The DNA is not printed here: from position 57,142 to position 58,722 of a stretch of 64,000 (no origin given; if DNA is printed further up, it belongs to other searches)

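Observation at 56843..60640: Enoate reductase-like OYE + two-subunit aconitase X operon: candidate CoA-independent dehydration-reduction pathway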

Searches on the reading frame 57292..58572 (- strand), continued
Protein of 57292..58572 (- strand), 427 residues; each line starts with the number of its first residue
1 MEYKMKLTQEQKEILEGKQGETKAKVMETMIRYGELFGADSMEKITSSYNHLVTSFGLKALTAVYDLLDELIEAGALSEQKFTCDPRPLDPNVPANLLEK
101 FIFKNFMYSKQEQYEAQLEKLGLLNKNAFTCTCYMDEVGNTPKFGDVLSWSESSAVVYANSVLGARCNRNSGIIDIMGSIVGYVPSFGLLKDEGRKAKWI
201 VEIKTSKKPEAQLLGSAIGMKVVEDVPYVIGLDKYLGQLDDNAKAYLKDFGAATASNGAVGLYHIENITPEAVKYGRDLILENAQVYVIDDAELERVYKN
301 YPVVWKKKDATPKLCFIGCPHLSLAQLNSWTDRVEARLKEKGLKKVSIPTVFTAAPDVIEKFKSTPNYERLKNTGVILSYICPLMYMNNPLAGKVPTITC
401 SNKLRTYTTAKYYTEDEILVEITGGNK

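Call 29: find_encoding_contigs(protein=P0252, flank=8000, max_places=3)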
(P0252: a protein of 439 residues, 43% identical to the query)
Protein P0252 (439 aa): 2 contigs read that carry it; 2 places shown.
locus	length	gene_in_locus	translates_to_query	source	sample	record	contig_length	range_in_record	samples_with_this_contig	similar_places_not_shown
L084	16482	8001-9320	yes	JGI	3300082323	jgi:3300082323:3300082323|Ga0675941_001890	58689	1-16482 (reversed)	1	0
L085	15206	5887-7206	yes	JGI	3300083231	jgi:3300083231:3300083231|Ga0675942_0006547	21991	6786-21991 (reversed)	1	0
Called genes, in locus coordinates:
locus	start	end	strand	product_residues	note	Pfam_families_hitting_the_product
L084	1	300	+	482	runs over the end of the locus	PF06253:MTTB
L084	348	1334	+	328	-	PF06253:MTTB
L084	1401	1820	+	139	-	PF06253:MTTB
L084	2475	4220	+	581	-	PF00989:PAS, PF13188:PAS_8 (weak), PF08448:PAS_4 (weak), PF13426:PAS_9, PF00158:Sigma54_activat, PF14532:Sigma54_activ_2, PF25601:AAA_lid_14, PF18024:HTH_50, +4 more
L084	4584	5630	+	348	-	PF09505:Dimeth_Pyl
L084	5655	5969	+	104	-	PF09505:Dimeth_Pyl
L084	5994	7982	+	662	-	PF00724:Oxidored_FMN, PF01134:GIDA (weak), PF01266:DAO (weak), PF07992:Pyr_redox_2, PF12831:FAD_oxidored, PF13450:NAD_binding_8, PF13738:Pyr_redox_3, PF00070:Pyr_redox, +3 more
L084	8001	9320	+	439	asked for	PF04412:AcnX, PF28403:AcnX_2nd, PF28406:AcnX_3rd (weak)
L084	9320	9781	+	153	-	PF01989:AcnX_swivel_put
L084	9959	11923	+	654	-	PF00989:PAS (weak), PF00989:PAS (weak), PF13426:PAS_9, PF00158:Sigma54_activat, PF14532:Sigma54_activ_2, PF00004:AAA, PF25601:AAA_lid_14, PF18024:HTH_50, +4 more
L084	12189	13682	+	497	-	PF06253:MTTB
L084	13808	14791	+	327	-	PF06253:MTTB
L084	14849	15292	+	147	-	PF06253:MTTB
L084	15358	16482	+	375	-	?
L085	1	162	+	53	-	?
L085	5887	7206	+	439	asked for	PF04412:AcnX, PF28403:AcnX_2nd, PF28406:AcnX_3rd (weak)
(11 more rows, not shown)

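Call 30: find_encoding_contigs(protein=P0256, flank=8000, max_places=3)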
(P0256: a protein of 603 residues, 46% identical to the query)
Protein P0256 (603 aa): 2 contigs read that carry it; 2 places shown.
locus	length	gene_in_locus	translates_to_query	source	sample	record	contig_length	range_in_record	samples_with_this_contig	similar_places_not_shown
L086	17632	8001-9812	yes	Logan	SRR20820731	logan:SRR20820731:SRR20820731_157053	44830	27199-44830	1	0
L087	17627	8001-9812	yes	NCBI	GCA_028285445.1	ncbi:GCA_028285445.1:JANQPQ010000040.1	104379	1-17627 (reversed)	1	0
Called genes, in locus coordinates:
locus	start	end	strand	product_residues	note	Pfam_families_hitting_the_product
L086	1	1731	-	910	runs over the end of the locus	PF26550:Tricorn_2nd (faint), PF00930:DPPIV_N (faint), PF07676:PD40 (faint), PF26549:Tricorn_N, PF20434:BD-FAE, PF00326:Peptidase_S9, PF07859:Abhydrolase_3 (weak)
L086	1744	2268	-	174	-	PF24696:UGSC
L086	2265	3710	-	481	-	-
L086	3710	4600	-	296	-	PF05853:BKACE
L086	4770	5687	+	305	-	PF02311:AraC_binding (faint), PF00165:HTH_AraC (faint), PF12833:HTH_18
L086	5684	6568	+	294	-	PF02737:3HCDH_N, PF00725:3HCDH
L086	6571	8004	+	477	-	PF00324:AA_permease, PF13520:AA_permease_2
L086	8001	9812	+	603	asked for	PF04412:AcnX, PF28403:AcnX_2nd, PF28406:AcnX_3rd (weak), PF01989:AcnX_swivel_put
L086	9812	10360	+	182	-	PF06821:Ser_hydrolase, PF12697:Abhydrolase_6 (faint), PF00561:Abhydrolase_1 (faint)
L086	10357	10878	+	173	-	PF12680:SnoaL_2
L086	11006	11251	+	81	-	-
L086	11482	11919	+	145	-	PF10604:Polyketide_cyc2, PF08327:AHSA1 (weak)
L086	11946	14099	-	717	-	PF02897:Peptidase_S9_N, PF00326:Peptidase_S9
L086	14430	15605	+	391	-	PF00165:HTH_AraC (faint), PF12833:HTH_18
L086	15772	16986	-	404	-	PF00144:Beta-lactamase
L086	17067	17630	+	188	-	?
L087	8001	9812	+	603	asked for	PF04412:AcnX, PF28403:AcnX_2nd, PF28406:AcnX_3rd (weak), PF01989:AcnX_swivel_put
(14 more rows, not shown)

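Call 32: find_encoding_contigs(protein=P0263, flank=8000, max_places=2)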
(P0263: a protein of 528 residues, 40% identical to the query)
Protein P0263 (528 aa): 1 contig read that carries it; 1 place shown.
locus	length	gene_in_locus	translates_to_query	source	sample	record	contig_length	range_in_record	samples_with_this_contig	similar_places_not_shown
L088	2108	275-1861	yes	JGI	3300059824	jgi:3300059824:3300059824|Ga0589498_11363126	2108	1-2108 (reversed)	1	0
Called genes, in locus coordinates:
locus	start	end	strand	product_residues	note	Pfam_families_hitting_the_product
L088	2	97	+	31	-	?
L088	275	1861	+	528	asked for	PF04412:AcnX, PF28403:AcnX_2nd, PF28406:AcnX_3rd (weak)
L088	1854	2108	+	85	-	?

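Call 33: find_encoding_contigs(protein=P0246, flank=8000, max_places=2)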
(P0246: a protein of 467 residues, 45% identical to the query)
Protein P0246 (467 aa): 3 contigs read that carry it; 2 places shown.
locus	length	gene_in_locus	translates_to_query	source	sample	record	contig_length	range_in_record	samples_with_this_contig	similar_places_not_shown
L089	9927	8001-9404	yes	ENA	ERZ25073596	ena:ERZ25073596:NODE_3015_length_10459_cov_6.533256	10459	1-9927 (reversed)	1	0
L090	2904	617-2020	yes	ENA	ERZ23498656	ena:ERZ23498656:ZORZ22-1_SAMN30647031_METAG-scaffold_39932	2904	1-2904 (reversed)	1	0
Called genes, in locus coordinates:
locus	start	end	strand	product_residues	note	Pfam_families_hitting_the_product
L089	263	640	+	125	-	PF00072:Response_reg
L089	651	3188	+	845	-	PF00072:Response_reg, PF08447:PAS_3, PF00989:PAS, PF08447:PAS_3, PF13426:PAS_9, PF13426:PAS_9, PF07730:HisKA_3, PF02518:HATPase_c, +5 more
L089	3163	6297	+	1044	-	PF00072:Response_reg, PF25873:WHD_MalT, PF17874:TPR_MalT, PF00196:GerE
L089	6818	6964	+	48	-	-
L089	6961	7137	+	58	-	-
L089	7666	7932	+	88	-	-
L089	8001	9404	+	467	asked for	PF04412:AcnX, PF28403:AcnX_2nd, PF28406:AcnX_3rd (weak)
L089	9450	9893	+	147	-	PF01989:AcnX_swivel_put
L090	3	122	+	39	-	?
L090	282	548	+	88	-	-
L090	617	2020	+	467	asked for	PF04412:AcnX, PF28403:AcnX_2nd, PF28406:AcnX_3rd (weak)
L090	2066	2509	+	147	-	PF01989:AcnX_swivel_put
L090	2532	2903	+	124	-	?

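Call 34: find_encoding_contigs(protein=P0241, flank=8000, max_places=2)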
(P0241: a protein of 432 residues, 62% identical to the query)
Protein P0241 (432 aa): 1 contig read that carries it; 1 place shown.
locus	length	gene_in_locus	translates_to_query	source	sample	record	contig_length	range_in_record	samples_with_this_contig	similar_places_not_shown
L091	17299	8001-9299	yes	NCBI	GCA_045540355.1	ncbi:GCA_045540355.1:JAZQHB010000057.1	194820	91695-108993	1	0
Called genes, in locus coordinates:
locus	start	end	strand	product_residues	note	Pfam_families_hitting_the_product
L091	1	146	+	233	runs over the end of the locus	PF02463:SMC_N (faint), PF00005:ABC_tran, PF13401:AAA_22 (faint), PF13304:AAA_21 (weak)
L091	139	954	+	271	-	PF00950:ABC-3, PF01032:FecCD (faint)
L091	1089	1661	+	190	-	PF06130:PTAC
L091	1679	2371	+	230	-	-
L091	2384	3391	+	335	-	PF14057:GGGtGRT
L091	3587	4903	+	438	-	PF04991:LicD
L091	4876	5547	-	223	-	-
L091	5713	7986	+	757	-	PF00724:Oxidored_FMN, PF01593:Amino_oxidase (weak), PF03486:HI0933_like (weak), PF07992:Pyr_redox_2, PF12831:FAD_oxidored (weak), PF13450:NAD_binding_8, PF00070:Pyr_redox, PF01266:DAO (weak), +4 more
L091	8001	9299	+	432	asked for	PF04412:AcnX, PF28403:AcnX_2nd, PF28406:AcnX_3rd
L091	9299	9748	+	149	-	PF01989:AcnX_swivel_put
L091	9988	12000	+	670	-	-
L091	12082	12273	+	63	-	-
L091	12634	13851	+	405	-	PF00291:PALP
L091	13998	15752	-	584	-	PF00664:ABC_membrane, PF00005:ABC_tran, PF02463:SMC_N (weak)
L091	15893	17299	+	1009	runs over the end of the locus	PF01074:Glyco_hydro_38N, PF09261:Alpha-mann_mid, PF07748:Glyco_hydro_38C, PF17677:Glyco_hydro38C2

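Call 48: search_protein_families(library=ncbifam, proteins=[L081:5701-6882:-, L081:9808-11157:+, L081:11619-13544:+, L081:13590-14498:+, L081:14525-15442:+, L081:1175-2023:+, L086:5684-6565:+, L086:3713-4600:-, L084:5994-7979:+, L091:5713-7983:+], max_evalue=1e-20)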
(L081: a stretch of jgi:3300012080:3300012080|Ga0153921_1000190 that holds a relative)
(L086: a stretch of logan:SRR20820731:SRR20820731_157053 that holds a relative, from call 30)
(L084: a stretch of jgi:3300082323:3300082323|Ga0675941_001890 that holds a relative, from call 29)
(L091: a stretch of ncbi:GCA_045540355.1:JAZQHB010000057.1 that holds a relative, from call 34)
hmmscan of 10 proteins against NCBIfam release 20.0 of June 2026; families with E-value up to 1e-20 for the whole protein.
L081:5701-6882:- (394 aa): 7 families
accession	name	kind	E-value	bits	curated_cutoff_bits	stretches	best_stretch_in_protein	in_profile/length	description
NF041097.1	keto_inos_dh_IolM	equivalog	2.5e-23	82.4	450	0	184-367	200-383/389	scyllo-inosose 3-dehydrogenase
NF010344.0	PRK13771.1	subfamily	2.7e-23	82.5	349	0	136-365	107-324/334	putative alcohol dehydrogenase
TIGR00692.1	tdh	equivalog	6.9e-23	81.2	458.35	1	26-367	14-334/340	L-threonine 3-dehydrogenase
TIGR03451.1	mycoS_dep_FDH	equivalog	2e-22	79.5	512.9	0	178-363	164-348/358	S-(hydroxymethyl)mycothiol dehydrogenase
TIGR03989.1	Rxyl_3153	subfamily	5.9e-22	78.4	440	1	12-360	3-357/370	NDMA-dependent alcohol dehydrogenase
TIGR02824.1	quinone_pig3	subfamily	1.1e-21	77.2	296.8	0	144-320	91-263/325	putative NAD(P)H quinone oxidoreductase, PIG3 family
TIGR01751.1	crot-CoA-red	equivalog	1.4e-21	76.7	378.55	0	4-224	6-223/398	crotonyl-CoA carboxylase/reductase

L081:9808-11157:+ (450 aa): 6 families
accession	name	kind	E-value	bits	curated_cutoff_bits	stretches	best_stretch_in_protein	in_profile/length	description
TIGR00883.1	2A0106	subfamily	5.9e-126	420.7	443.45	1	30-421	1-399/400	metabolite/H+ symporter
NF007414.0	PRK09952.1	equivalog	4.4e-106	355.2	538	1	5-426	5-430/438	shikimate transporter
NF007927.0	PRK10642.1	equivalog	4.1e-74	250.2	544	1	25-428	28-438/500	glycine betaine/L-proline transporter ProP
NF011656.1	PRK15075.1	subfamily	1.2e-67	228.7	445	1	19-428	4-411/419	tricarballylate/proton symporter TcuC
NF007710.0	PRK10406.1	subfamily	2.5e-54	185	550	1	24-428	24-423/432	MFS family transporter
TIGR00891.1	2A0112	subfamily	4.2e-29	101.8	552.9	1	25-402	15-389/405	sialate:H+ symport family MFS transporter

L081:11619-13544:+ (642 aa): 17 families
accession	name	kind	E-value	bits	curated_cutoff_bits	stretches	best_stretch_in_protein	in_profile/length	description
NF004780.0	PRK06126.1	subfamily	2e-92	310.2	445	1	21-583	7-540/552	hypothetical protein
NF046069.1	AkvoneHdxseRdmE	equivalog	4e-89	299.8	700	1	25-386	1-355/521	aklavinone 12-hydroxylase RdmE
NF045577.1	FAD_mono_MbnF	equivalog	3.9e-81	273.2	800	1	23-386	5-359/531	methanobactin biosynthesis FAD monooxygenase MbnF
NF046068.1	AkvoneHdxseDnrF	equivalog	2.8e-74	250.6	650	1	25-386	1-354/439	aklavinone 12-hydroxylase DnrF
NF004832.0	PRK06184.1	subfamily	2.8e-61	207.8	476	1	22-391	6-354/506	hypothetical protein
NF033145.1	rif_monoox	equivalog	6.7e-43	147.2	800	1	24-385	2-334/472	rifampin monooxygenase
NF004829.0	PRK06183.1-3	subfamily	1.9e-41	142.4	390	0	21-206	7-183/520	bifunctional 3-(3-hydroxy-phenyl)propionate/3-hydroxycinnamic acid hydroxylase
NF006002.0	PRK08132.1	subfamily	2.4e-38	131.9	416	1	22-387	25-368/552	FAD-dependent oxidoreductase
NF006092.0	PRK08244.1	equivalog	4.4e-37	127.9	644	1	22-384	2-336/494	monooxygenase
NF004831.0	PRK06183.1-5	equivalog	7.9e-34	117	546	0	279-386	241-347/568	bifunctional 3-(3-hydroxy-phenyl)propionate/3-hydroxycinnamic acid hydroxylase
NF005303.0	PRK06834.1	subfamily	7.2e-33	113.9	625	1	23-384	4-329/488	hypothetical protein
NF000343.1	rif_mono_Iri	exception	1.9e-27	96.5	950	1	130-383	92-334/479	rifampin monooxygenase Iri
NF006144.0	PRK08294.1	subfamily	9.6e-27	93.5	560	0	315-383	335-403/637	phenol 2-monooxygenase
NF004830.0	PRK06183.1-4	equivalog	8.3e-26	90.5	1135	1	22-377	18-348/617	bifunctional 3-(3-hydroxy-phenyl)propionate/3-hydroxycinnamic acid hydroxylase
NF004827.0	PRK06183.1-1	equivalog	4.7e-25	88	966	0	292-398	261-366/554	bifunctional 3-(3-hydroxy-phenyl)propionate/3-hydroxycinnamic acid hydroxylase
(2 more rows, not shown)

L081:13590-14498:+ (303 aa): 5 families
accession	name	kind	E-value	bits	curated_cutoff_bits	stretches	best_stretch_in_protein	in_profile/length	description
NF045632.1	hydroxlase_HsaD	equivalog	1.1e-44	152.5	400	1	18-285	13-288/290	4,5:9,10-diseco-3-hydroxy-5,9,17-trioxoandrosta-1(10),2-diene-4-oate hydrolase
NF011457.0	PRK14875.1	equivalog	5.9e-31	107.8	307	1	25-283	118-367/372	acetoin dehydrogenase dihydrolipoyllysine-residue acetyltransferase subunit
NF051488.1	bifunc_PcaDC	exception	1.1e-29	103.8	390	1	33-289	6-254/375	bifunctional 3-oxoadipate enol-lactonase/4-carboxymuconolactone decarboxylase PcaDC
TIGR03343.1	biphenyl_bphD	equivalog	2.2e-29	102.6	462.15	1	93-285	89-280/282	2-hydroxy-6-oxo-6-phenylhexa-2,4-dienoate hydrolase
TIGR02427.1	protocat_pcaD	equivalog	7.9e-29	100.8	255.85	1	31-285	4-250/251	3-oxoadipate enol-lactonase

L081:14525-15442:+ (306 aa): 6 families
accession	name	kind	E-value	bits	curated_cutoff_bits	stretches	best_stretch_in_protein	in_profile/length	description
NF009910.0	PRK13370.1-4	equivalog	3.3e-141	469.9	291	1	1-304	8-310/312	3-carboxyethylcatechol 2,3-dioxygenase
NF009908.0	PRK13370.1-2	equivalog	3.2e-114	381.6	467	1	1-300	8-306/314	3-carboxyethylcatechol 2,3-dioxygenase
NF009907.0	PRK13370.1-1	equivalog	1.2e-102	343.2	549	1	1-300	8-307/314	3-carboxyethylcatechol 2,3-dioxygenase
NF009909.0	PRK13370.1-3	subfamily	2.4e-80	270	286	1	2-301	9-280/286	3-carboxyethylcatechol 2,3-dioxygenase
NF009901.0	PRK13364.1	subfamily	4.4e-29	101.5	290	1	22-173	35-193/279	class III extradiol dioxygenase family protein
NF009902.0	PRK13365.1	subfamily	8.9e-22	77.4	299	1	27-173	40-194/298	class III extradiol dioxygenase family protein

L081:1175-2023:+ (283 aa): 4 families
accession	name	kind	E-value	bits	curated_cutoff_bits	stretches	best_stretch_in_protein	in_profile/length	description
NF009909.0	PRK13370.1-3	subfamily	1.2e-76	257.9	286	1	3-270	16-281/286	3-carboxyethylcatechol 2,3-dioxygenase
NF009910.0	PRK13370.1-4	equivalog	8.2e-54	182.9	291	1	13-189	27-199/312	3-carboxyethylcatechol 2,3-dioxygenase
NF009908.0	PRK13370.1-2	equivalog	6.9e-48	163.7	467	1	16-271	29-309/314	3-carboxyethylcatechol 2,3-dioxygenase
NF009907.0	PRK13370.1-1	equivalog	1.3e-36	126.3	549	1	17-268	31-307/314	3-carboxyethylcatechol 2,3-dioxygenase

L086:5684-6565:+ (294 aa): 16 families
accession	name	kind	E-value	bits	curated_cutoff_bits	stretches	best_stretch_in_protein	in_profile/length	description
NF006143.0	PRK08293.1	equivalog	1.8e-60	204.7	312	1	11-284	5-290/291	3-hydroxyacyl-CoA dehydrogenase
NF006722.0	PRK09260.1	equivalog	5.6e-44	150.5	429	1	11-284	3-284/289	3-hydroxyacyl-CoA dehydrogenase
NF004474.0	PRK05808.1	subfamily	4.6e-43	147.5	408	1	11-281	4-282/283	3-hydroxybutyryl-CoA dehydrogenase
NF006124.0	PRK08268.1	subfamily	7.5e-38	130.7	508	1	10-285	7-291/507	3-hydroxyacyl-CoA dehydrogenase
NF042925.1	FHMPC_DH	equivalog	1e-36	126.8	500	1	13-283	3-282/304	5-formyl-3-hydroxy-2-methylpyridine 4-carboxylate 5-dehydrogenase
NF005875.0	PRK07819.1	subfamily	4.8e-35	121.4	319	1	11-281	6-286/287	3-hydroxybutyryl-CoA dehydrogenase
NF005715.0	PRK07530.1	equivalog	1.9e-33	116.1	420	1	10-283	4-285/292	3-hydroxybutyryl-CoA dehydrogenase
NF008363.0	PRK11154.1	equivalog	1e-31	109.8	869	1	11-283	310-588/708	fatty acid oxidation complex subunit alpha FadJ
TIGR02279.1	PaaC-3OHAcCoADH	equivalog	2.3e-30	105.9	669.4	1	12-283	7-287/503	3-hydroxyacyl-CoA dehydrogenase PaaH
TIGR02440.1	FadJ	equivalog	5.4e-30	104.3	968.45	1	11-287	305-587/699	fatty acid oxidation complex subunit alpha FadJ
NF006125.0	PRK08269.1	equivalog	1.4e-28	99.9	427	1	48-283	59-298/334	3-hydroxybutyryl-CoA dehydrogenase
NF004699.0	PRK06035.1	equivalog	2.3e-28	99.2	500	1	11-272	4-276/294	3-hydroxyacyl-CoA dehydrogenase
NF008727.0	PRK11730.1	equivalog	4.7e-26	91.3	870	1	10-282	313-593/717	fatty acid oxidation complex subunit alpha FadB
NF004783.0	PRK06129.1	equivalog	5.3e-23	81.9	347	1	11-216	3-218/315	3-hydroxyacyl-CoA dehydrogenase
NF005716.0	PRK07531.1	equivalog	2e-22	79.6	592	1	9-225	3-225/495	carnitine 3-dehydrogenase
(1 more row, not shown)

L086:3713-4600:- (296 aa): 4 families
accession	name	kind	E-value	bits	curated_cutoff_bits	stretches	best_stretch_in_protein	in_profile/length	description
NF052387.1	Lys_ferment_KCE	equivalog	1.2e-70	237.9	382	1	4-293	1-267/267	3-keto-5-aminohexanoate cleavage enzyme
NF053538.1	DixhxACActTsKce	equivalog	1.6e-63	214.6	430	2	133-294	137-303/310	3,5-dioxohexanoate:acetyl-CoA acetone transferase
NF053568.1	3OXCoAcCUPNH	equivalog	3e-50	171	350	1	3-294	2-273/274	3-oxoadipate:acetyl-CoA acetyltransferase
NF052389.1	Lys_KAL_CLE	exception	5e-49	167.2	725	1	4-295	170-438/440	bifunctional 3-aminobutyryl-CoA ammonia lyase/3-keto-5-aminohexanoate cleavage enzyme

L084:5994-7979:+ (662 aa): 8 families
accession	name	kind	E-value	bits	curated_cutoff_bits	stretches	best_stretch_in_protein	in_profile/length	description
NF045599.1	bili_reduct_long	exception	2.7e-127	425.7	750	1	7-660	1-639/641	bilirubin reductase, long form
NF041087.1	bile_acid_BaiCD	equivalog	8.6e-123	410.7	825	1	4-661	1-641/642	bile acid Fe-S flavoenzyme BaiCD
TIGR03997.1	mycofact_OYE_2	equivalog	3.7e-121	405.5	793.15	1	7-661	2-644/645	mycofactocin system FadH/OYE family oxidoreductase 2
TIGR03996.1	mycofact_OYE_1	hypoth_equivalog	3.2e-60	204.3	627.9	1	19-654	14-628/633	mycofactocin system FadH/OYE family oxidoreductase 1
NF045592.1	bili_reduct_N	equivalog_domain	2.4e-56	191.4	425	1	7-381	2-363/363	bilirubin reductase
NF010047.0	PRK13523.1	equivalog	7e-34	117.3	431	1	7-348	5-320/339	NADPH dehydrogenase NamA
NF006101.0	PRK08255.1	equivalog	6.4e-32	110.5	1078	1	6-346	398-728/768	bifunctional salicylyl-CoA 5-hydroxylase/oxidoreductase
NF007899.0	PRK10605.1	subfamily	3.9e-24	85.6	403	0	138-209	149-220/365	N-ethylmaleimide reductase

L091:5713-7983:+ (757 aa): 7 families
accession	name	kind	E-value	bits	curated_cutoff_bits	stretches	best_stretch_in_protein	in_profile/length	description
NF045599.1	bili_reduct_long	exception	3.4e-93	313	750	1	44-756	2-640/641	bilirubin reductase, long form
NF041087.1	bile_acid_BaiCD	equivalog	7e-92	308.6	825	1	40-667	1-583/642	bile acid Fe-S flavoenzyme BaiCD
TIGR03997.1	mycofact_OYE_2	equivalog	4.9e-69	233.4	793.15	1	42-757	1-645/645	mycofactocin system FadH/OYE family oxidoreductase 2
NF045592.1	bili_reduct_N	equivalog_domain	2.3e-41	142.2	425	1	42-436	1-362/363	bilirubin reductase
TIGR03996.1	mycofact_OYE_1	hypoth_equivalog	4.4e-35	121.3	627.9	1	54-616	13-529/633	mycofactocin system FadH/OYE family oxidoreductase 1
NF010047.0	PRK13523.1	equivalog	8.6e-28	97.3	431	1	42-408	4-324/339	NADPH dehydrogenase NamA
NF006101.0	PRK08255.1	equivalog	2.1e-21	75.7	1078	0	15-403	377-729/768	bifunctional salicylyl-CoA 5-hydroxylase/oxidoreductase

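Call 49: find_related_loci(query=P0250, collection=metagenome_contigs, flank=8000)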
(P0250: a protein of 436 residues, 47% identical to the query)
Query P0250 (436 aa) in metagenome_contigs; peptide patterns used: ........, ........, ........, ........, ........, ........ (x = any residue, [..] = any of these).
235 stretches matched a pattern; 46 encode a relative of the query (tblastn E <= 1e-3); 46 distinct loci.
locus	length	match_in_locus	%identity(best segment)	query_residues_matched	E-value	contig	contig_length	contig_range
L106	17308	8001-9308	100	1-436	0e+0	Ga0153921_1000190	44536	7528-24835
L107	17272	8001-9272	46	1-424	3e-127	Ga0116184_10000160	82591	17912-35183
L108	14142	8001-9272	47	1-420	4e-126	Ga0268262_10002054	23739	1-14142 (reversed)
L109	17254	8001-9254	47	1-420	3e-126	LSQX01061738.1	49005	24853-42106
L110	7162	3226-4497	48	1-420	7e-126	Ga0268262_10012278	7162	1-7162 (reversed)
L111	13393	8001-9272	47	1-420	8e-125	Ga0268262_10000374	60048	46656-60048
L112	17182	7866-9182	46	1-436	7e-125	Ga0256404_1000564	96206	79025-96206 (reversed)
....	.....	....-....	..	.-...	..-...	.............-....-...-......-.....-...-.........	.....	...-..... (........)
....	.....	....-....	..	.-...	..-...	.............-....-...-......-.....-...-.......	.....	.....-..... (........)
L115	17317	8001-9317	45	1-436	9e-125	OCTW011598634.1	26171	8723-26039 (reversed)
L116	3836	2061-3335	48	1-427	3e-127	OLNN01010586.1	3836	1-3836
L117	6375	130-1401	46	1-420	3e-124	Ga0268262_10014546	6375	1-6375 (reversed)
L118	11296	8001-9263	46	1-423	6e-124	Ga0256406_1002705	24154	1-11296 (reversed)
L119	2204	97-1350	46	1-420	3e-131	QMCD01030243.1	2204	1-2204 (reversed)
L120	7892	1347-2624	47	1-423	1e-123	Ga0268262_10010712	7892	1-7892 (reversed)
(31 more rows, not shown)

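Call 50: predict_structure(alignment_id=A1)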
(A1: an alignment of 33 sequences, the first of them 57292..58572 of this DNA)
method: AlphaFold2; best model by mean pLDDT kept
length: 427 residues; sequences in the alignment: 33
mean_pLDDT: 94.9   pTM: 0.93
mean pLDDT of the five models: 94.9, 95.0, 95.0, 94.0, 93.7
residues with pLDDT >= 90: 380; 70-90: 44; 50-70: 3; < 50: 0
segments of 3 or more residues with pLDDT < 50: none
pLDDT, mean of each block of 10 residues (from residue 1): 88 94 93 96 95 84 89 91 93 92 92 94 93 90 96 95 96 92 97 98 98 99 98 97 96 98 98 98 98 98 92 97 97 98 97 97 98 98 94 96 97 98 84
secondary structure, 60 per line:
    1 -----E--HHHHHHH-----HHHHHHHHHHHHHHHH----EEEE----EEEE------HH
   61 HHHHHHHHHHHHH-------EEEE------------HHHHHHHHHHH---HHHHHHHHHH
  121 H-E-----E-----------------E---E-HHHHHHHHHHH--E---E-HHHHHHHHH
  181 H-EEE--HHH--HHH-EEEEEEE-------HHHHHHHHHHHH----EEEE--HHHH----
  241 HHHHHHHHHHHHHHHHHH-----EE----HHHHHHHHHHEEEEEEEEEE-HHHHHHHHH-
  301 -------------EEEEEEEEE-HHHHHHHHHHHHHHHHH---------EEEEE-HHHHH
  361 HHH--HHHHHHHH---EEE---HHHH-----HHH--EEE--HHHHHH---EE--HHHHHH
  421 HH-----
elements in order: H9-15 H21-36 E41-44 E49-52 H59-73 E81-84 H97-107 H111-121 H153-163 H172-181 E183-185 E197-203 H211-222 E227-230 H233-236 H241-258 H270-279 E280-289 H291-299 E314-322 H324-340 E350-354 H356-363 H366-373 E377-379 H383-386 E397-399 H402-407 H415-422
